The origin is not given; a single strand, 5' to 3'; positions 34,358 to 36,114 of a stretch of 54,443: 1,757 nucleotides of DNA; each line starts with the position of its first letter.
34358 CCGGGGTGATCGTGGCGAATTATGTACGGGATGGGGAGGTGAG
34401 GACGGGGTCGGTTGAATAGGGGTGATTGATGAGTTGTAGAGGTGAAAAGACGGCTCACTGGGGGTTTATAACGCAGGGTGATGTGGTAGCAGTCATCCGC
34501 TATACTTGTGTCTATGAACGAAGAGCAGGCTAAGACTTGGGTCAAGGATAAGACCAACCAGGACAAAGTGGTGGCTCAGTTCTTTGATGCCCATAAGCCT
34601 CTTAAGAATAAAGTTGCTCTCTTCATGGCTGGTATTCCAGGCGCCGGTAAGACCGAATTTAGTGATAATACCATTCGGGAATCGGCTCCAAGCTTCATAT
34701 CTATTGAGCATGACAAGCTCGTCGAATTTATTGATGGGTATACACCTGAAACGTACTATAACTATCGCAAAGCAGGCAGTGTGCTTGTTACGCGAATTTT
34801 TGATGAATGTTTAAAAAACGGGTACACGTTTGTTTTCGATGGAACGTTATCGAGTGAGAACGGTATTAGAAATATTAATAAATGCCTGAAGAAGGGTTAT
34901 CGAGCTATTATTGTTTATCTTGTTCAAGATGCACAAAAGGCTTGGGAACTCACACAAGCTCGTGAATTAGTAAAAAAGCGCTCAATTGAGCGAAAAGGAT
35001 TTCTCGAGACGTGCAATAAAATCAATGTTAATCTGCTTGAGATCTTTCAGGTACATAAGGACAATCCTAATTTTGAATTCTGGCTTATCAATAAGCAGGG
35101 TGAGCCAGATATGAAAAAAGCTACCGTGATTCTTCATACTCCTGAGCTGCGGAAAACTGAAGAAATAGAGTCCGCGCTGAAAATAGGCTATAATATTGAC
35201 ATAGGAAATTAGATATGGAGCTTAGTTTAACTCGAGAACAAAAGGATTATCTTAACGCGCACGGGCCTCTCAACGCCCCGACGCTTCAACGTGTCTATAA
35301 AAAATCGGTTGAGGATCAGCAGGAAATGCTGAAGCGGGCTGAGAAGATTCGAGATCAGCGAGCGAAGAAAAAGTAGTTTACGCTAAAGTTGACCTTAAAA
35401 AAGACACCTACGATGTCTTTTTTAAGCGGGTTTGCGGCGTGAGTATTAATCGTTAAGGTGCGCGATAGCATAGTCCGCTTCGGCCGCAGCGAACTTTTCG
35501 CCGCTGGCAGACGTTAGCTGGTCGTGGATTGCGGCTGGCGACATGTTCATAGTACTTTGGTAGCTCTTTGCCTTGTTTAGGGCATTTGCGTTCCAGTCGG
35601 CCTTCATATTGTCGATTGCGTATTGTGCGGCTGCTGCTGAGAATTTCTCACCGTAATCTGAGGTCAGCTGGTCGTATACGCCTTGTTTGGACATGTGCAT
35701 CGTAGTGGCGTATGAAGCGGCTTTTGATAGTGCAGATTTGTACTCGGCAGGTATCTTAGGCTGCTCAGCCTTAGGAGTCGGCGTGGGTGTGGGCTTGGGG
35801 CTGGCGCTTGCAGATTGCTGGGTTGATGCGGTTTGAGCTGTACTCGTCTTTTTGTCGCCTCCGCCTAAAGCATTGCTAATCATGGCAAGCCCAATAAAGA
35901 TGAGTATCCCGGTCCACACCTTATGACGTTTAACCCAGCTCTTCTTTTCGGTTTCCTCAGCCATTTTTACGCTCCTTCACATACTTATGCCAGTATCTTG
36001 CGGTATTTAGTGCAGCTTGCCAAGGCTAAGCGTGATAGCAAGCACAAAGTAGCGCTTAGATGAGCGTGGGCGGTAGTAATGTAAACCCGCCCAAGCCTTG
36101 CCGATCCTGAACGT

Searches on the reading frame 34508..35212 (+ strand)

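Call 80: search_protein_families(library=pfam, proteins=[window:34508-35212:+], max_evalue=0.001)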
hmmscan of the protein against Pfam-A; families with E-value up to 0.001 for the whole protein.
window:34508-35212:+ (234 aa): 2 families
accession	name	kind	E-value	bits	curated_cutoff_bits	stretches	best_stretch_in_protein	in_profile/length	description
PF06414.18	Zeta_toxin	-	5.9e-22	78.5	22.3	1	30-178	12-172/199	Zeta toxin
PF13671.12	AAA_33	-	2.5e-09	38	27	1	39-156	3-122/143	AAA domain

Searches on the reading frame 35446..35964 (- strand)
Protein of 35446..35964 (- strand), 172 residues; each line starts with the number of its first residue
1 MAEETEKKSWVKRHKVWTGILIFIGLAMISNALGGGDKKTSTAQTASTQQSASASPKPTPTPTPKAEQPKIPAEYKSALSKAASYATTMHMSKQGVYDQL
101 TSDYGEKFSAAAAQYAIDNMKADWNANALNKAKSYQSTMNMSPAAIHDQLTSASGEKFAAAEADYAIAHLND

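Call 80: search_protein_families(library=pfam, proteins=[window:35446-35964:-], max_evalue=0.001)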
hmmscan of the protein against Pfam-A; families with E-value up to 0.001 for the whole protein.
window:35446-35964:- (172 aa): 1 family
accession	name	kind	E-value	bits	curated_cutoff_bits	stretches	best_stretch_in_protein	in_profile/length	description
PF07553.16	Lipoprotein_Ltp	-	2.2e-45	153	23.2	2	123-170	1-48/48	Host cell surface-exposed lipoprotein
